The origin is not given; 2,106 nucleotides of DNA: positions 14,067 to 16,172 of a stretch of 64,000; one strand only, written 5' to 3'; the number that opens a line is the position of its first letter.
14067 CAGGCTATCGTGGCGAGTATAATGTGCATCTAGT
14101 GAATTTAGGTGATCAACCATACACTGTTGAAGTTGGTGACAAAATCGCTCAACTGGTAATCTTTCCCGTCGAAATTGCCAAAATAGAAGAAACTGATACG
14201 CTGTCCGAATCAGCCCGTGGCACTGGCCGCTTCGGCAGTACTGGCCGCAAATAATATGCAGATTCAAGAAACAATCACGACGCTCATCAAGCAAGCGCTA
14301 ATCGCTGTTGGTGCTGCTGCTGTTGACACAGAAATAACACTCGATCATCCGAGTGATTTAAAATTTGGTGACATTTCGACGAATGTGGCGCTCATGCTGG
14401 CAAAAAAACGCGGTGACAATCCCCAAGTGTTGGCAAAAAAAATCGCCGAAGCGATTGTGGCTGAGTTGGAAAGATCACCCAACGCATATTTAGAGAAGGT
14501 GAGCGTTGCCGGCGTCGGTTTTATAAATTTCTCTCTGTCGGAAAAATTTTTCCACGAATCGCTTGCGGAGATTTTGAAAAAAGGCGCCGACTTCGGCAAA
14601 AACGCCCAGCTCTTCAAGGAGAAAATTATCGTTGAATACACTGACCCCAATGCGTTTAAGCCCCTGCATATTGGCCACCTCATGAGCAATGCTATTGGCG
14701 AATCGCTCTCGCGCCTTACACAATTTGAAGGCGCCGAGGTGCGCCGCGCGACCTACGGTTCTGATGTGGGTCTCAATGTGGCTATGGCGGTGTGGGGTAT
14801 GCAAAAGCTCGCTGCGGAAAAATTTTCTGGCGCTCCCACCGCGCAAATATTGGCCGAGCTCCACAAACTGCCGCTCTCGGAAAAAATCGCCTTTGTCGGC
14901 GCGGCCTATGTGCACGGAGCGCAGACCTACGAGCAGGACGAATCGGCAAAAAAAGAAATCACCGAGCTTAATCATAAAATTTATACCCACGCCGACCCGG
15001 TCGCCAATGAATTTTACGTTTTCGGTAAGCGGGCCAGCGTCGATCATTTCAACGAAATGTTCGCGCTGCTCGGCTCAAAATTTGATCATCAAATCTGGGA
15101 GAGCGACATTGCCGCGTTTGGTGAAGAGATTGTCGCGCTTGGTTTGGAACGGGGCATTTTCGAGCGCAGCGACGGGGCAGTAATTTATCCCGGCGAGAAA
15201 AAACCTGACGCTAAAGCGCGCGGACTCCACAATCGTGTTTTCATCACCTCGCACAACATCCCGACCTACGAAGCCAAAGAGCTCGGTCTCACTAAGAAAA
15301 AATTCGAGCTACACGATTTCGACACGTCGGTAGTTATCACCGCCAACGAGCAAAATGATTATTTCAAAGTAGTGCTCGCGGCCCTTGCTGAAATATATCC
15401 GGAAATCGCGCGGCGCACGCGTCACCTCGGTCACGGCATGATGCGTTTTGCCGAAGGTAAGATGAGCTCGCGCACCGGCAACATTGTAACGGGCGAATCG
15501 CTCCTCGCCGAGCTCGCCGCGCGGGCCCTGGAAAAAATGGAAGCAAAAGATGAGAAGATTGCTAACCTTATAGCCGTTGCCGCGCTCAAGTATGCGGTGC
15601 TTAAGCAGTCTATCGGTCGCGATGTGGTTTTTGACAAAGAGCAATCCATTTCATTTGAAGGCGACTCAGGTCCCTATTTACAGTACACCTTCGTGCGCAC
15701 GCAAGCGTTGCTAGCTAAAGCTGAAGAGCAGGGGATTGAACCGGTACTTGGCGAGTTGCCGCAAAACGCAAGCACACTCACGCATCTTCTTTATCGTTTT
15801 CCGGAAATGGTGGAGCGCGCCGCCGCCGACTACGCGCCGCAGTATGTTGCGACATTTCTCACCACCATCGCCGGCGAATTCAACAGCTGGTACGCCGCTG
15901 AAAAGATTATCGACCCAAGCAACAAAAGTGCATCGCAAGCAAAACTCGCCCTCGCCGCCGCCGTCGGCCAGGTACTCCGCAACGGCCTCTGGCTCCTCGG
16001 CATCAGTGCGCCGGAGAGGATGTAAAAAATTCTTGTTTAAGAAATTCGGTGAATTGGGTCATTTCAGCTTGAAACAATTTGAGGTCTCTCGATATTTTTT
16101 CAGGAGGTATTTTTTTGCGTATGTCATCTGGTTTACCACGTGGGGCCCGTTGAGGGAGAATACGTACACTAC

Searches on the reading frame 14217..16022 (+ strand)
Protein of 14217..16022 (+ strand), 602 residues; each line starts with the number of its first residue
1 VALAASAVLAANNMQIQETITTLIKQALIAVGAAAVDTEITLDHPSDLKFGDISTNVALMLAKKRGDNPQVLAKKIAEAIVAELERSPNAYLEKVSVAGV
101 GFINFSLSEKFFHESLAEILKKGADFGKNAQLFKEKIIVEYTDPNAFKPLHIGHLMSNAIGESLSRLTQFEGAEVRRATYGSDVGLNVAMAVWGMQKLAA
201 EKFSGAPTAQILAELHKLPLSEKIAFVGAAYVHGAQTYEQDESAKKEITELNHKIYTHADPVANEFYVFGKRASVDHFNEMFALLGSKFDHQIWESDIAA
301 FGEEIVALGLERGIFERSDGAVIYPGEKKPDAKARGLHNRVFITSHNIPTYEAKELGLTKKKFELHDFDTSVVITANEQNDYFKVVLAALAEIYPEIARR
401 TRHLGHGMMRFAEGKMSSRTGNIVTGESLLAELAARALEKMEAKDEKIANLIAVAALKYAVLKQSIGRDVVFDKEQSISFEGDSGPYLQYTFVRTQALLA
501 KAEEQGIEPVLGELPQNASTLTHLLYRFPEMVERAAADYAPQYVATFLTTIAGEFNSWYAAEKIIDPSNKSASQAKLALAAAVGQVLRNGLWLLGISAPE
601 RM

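Call 64: search_protein_families(library=pfam, proteins=[window:14217-16022:+], max_evalue=0.00001)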
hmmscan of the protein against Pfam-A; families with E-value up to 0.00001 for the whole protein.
window:14217-16022:+ (602 aa): 3 families
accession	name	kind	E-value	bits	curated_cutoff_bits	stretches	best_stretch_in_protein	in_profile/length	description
PF00750.26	tRNA-synt_1d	-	2e-28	99.8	23.3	1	118-473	4-348/349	tRNA synthetases class I (R), catalytic domain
PF05746.21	DALR_1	-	3.9e-27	95.1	22.3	1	488-602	1-117/117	DALR anticodon binding domain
PF03485.21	Arg_tRNA_synt_N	-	1.6e-18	67.6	21.5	1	19-107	2-85/85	Arginyl tRNA synthetase N terminal domain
